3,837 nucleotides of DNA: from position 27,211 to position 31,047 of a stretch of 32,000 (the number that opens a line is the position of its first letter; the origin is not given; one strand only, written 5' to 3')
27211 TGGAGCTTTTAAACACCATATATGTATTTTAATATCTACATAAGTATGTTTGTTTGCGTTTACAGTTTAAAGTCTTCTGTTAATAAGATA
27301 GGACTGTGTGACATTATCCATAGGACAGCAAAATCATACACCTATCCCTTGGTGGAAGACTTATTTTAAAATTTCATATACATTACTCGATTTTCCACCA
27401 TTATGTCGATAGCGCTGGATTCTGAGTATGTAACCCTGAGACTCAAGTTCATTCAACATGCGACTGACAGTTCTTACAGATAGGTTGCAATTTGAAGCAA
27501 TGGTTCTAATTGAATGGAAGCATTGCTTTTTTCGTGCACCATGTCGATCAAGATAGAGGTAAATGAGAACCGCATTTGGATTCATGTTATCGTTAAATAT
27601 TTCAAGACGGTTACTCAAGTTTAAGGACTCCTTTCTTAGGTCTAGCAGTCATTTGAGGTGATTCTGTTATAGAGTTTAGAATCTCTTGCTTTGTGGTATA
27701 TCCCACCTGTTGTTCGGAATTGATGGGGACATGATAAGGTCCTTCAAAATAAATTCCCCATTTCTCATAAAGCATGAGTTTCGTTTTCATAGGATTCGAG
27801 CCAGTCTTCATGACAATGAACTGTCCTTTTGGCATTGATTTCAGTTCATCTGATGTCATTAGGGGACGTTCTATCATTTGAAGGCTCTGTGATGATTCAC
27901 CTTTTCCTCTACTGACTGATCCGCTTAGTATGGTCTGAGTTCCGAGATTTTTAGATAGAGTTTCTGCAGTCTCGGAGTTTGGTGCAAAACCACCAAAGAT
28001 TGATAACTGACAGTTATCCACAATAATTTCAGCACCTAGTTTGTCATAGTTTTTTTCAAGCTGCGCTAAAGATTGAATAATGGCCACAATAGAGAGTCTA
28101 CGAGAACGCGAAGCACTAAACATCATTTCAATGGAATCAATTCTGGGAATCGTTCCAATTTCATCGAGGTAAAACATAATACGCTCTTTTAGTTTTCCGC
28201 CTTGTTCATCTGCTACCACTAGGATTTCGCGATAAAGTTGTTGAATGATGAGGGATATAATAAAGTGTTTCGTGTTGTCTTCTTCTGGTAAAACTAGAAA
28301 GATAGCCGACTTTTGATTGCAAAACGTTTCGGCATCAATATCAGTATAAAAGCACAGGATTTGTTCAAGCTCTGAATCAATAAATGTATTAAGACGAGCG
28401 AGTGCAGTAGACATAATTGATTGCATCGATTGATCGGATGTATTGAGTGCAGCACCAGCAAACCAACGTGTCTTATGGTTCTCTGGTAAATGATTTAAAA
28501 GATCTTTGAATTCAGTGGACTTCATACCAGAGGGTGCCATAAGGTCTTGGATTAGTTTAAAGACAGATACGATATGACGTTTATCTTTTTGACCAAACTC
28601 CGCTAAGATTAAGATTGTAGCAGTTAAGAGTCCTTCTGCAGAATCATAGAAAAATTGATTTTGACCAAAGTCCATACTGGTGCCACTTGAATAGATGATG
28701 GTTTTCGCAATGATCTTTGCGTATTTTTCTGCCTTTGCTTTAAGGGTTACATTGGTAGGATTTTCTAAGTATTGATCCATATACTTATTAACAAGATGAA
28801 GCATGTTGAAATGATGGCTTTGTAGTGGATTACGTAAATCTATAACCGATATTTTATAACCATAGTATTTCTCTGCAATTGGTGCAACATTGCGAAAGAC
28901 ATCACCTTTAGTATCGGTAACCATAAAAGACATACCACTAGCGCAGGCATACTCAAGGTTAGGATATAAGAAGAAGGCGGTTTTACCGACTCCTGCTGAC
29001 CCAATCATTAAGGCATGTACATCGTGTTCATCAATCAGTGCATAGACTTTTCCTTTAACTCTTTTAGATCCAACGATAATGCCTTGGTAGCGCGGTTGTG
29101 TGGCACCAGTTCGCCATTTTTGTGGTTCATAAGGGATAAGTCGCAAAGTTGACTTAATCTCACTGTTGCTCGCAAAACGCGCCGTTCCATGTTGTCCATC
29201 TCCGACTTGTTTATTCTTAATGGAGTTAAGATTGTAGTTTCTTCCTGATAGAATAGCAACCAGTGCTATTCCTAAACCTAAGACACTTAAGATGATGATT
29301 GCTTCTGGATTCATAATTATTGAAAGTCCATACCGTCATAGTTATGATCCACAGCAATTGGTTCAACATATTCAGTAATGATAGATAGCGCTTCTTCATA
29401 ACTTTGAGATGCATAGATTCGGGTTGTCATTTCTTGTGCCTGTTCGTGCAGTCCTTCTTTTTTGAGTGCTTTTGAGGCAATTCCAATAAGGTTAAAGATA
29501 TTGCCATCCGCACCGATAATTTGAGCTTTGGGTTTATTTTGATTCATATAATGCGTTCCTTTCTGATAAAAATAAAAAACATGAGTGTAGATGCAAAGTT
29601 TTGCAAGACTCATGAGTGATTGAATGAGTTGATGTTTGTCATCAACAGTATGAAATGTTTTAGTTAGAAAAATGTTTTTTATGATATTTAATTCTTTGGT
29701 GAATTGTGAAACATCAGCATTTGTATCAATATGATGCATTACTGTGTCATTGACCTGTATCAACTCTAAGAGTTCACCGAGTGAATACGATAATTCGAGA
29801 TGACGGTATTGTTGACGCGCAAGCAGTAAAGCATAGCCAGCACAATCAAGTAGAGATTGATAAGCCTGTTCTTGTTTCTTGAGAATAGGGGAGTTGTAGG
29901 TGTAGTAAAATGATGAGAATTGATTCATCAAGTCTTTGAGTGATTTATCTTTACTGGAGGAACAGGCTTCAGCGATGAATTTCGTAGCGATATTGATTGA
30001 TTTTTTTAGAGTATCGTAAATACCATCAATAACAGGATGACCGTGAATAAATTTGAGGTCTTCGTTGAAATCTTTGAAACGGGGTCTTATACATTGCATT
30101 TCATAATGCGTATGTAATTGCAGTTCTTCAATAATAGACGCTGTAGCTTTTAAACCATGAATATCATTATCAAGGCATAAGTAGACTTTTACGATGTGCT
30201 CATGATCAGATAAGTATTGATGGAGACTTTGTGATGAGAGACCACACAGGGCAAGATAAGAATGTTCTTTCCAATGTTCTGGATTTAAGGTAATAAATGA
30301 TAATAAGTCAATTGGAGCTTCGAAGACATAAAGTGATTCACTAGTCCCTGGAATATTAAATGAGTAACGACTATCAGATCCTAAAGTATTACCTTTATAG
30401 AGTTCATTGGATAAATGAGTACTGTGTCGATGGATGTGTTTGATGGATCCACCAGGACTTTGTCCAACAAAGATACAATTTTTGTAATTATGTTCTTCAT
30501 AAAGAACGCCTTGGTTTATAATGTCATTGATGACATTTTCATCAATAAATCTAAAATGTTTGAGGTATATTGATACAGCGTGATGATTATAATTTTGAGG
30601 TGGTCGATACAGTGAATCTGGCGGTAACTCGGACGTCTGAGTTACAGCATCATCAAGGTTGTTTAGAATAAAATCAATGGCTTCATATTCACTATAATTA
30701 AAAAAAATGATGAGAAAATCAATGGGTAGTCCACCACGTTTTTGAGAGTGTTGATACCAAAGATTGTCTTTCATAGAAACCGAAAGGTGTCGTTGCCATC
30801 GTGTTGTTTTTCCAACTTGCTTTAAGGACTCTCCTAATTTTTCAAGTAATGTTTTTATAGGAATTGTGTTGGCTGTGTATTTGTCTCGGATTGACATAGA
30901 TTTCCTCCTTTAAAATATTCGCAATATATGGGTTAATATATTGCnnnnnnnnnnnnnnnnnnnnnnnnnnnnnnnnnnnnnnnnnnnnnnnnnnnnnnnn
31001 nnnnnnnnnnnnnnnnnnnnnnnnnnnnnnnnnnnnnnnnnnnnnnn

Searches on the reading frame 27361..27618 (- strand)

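Call 107: search_protein_families(library=pfam, proteins=[window:27361-27618:-], max_evalue=0.001)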
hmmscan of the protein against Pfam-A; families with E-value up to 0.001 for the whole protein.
window:27361-27618:- (85 aa): 9 families
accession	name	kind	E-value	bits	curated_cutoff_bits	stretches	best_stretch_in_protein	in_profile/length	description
PF13730.12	HTH_36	-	1.4e-14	54.1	25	1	11-64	2-55/55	Helix-turn-helix domain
PF13412.12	HTH_24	-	4.7e-06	26.5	21.9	1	36-64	19-47/48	Winged helix-turn-helix DNA-binding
PF13545.12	HTH_Crp_2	-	1.7e-05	25.1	27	1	34-68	22-56/70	Crp-like helix-turn-helix domain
PF01047.28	MarR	-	3.5e-05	24.1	24.6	1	35-68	18-51/59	MarR family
PF25051.1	WHD_MCM8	-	0.00011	22.5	26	1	30-66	32-70/80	MCM8 winged helix domain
PF21984.2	DnaD_N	-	0.00026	21.6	27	1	18-83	20-83/101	DnaD N-terminal domain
PF01325.25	Fe_dep_repress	-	0.00044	20.8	26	1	36-72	24-59/60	Iron dependent repressor, N-terminal DNA binding domain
PF13551.12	HTH_29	-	0.00053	20.5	28.1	1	35-79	12-55/64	Winged helix-turn helix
PF08220.18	HTH_DeoR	-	0.00098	19.3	21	0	31-67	11-47/57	DeoR-like helix-turn-helix domain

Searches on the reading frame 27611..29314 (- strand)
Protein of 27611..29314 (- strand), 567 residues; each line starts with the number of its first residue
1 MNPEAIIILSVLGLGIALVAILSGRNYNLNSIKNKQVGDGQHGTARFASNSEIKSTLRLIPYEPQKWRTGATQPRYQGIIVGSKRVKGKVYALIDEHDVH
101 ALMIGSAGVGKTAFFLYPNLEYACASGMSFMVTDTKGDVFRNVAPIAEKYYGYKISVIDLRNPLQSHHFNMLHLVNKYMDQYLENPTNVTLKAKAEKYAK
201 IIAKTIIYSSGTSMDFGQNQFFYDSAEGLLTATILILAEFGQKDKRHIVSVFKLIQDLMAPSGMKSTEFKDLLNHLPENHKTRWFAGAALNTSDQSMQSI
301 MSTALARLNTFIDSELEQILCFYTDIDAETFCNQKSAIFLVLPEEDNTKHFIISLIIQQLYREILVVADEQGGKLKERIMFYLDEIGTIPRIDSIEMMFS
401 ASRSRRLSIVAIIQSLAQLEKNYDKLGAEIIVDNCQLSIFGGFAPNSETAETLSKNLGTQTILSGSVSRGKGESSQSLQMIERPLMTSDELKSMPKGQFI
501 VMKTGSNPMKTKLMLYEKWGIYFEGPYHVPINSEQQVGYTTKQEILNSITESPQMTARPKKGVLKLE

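Call 107: search_protein_families(library=pfam, proteins=[window:27611-29314:-], max_evalue=0.001)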
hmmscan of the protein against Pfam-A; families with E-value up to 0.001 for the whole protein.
window:27611-29314:- (567 aa): 3 families
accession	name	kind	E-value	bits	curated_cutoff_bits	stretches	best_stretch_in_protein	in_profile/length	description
PF02534.20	T4SS-DNA_transf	-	2.1e-49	169.1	20.1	1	87-516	34-445/468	Type IV secretory system Conjugative DNA transfer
PF12696.13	TraG-D_C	-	1.5e-28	99.6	22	1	378-496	1-126/126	TraM recognition site of TraD and TraG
PF10412.15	TrwB_AAD_bind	-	2.3e-19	70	20.5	1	196-508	87-380/387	Type IV secretion-system coupling protein DNA-binding domain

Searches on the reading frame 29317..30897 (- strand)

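Call 107: search_protein_families(library=pfam, proteins=[window:29317-30897:-], max_evalue=0.001)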
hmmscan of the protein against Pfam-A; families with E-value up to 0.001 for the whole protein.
window:29317-30897:- (526 aa): 2 families
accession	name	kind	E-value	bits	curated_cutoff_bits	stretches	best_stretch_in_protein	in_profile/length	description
PF13155.12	Toprim_2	-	4.3e-15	56.3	22.1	1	190-281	1-88/88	Toprim-like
PF13154.11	DUF3991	-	2e-10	41.4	24.5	1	111-182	2-71/74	Protein of unknown function (DUF3991)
